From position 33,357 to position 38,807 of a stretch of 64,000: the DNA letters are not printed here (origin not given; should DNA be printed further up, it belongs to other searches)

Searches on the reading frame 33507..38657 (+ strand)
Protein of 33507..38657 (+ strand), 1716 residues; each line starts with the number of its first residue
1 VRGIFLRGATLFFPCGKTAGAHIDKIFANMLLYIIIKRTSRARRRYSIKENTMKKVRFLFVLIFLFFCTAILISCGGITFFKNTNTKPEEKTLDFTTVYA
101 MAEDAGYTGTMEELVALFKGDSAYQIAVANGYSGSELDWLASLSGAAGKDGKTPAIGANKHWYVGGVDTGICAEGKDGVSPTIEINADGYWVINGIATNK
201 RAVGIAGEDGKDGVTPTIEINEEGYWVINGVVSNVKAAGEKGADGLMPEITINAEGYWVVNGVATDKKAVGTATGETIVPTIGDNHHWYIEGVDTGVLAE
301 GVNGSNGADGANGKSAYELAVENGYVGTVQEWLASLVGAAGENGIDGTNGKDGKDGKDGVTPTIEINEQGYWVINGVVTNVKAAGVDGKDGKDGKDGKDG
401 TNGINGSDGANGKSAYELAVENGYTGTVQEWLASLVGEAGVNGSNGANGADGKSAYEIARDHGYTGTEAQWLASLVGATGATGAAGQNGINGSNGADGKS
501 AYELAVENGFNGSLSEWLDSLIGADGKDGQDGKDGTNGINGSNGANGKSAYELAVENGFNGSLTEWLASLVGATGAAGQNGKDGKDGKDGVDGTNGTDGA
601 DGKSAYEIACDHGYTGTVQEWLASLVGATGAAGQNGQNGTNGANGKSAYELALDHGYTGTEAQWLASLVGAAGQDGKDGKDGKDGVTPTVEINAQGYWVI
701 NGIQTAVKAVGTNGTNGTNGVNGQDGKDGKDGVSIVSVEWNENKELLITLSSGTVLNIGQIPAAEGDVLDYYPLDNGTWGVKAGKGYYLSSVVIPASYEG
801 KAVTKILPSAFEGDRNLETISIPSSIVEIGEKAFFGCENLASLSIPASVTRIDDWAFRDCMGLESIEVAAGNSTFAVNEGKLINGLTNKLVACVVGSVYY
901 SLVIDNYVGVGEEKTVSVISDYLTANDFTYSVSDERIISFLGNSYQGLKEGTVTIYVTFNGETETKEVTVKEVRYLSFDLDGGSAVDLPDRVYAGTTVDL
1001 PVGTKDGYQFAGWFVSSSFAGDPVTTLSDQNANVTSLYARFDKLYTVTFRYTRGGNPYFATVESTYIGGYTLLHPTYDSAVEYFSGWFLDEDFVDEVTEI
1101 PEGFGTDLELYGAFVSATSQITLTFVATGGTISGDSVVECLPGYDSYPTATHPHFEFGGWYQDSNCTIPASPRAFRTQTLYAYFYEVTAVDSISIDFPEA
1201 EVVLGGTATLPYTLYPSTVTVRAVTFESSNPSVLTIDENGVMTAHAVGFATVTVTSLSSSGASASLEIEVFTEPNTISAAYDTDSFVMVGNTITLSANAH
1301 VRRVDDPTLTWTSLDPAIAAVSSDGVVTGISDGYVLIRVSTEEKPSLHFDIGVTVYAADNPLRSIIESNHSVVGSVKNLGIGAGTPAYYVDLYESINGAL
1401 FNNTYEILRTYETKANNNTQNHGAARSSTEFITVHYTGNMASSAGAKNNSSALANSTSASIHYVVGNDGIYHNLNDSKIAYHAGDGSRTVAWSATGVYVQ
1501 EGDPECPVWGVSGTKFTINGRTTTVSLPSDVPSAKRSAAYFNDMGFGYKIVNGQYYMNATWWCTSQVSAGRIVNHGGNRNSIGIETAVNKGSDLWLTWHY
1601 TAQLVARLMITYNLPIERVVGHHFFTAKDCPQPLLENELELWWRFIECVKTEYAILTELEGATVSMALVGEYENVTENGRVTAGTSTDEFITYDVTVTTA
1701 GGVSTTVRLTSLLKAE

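Call 8: search_protein_families(library=pfam, proteins=[window:33507-38657:+], max_evalue=0.001)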
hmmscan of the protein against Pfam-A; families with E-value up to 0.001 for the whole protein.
window:33507-38657:+ (1716 aa): 7 families
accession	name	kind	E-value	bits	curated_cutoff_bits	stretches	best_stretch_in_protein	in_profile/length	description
PF01391.23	Collagen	-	7.8e-19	67.6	27.2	2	572-602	22-52/60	Collagen triple helix repeat (20 copies)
PF02368.24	Big_2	-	4e-18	65.6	22.8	2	1189-1259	1-72/79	Bacterial Ig-like domain (group 2)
PF09479.16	Flg_new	-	2e-15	57.1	27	1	977-1039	4-64/65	Listeria-Bacteroides repeat domain (List_Bact_rpt)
PF13306.12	LRR_5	-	6.3e-15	55.6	27.7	1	803-869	22-87/127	BspA type Leucine rich repeat region (6 copies)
PF01510.30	Amidase_2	-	7.7e-15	55.8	26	1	1429-1633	5-131/131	N-acetylmuramoyl-L-alanine amidase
PF22359.2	Big-like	-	2.5e-10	40.9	27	2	1309-1340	3-34/48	Bacterial Ig-like domain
PF16378.10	DUF4988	-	1.9e-06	28.3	30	1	173-230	63-130/183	Domain of unknown function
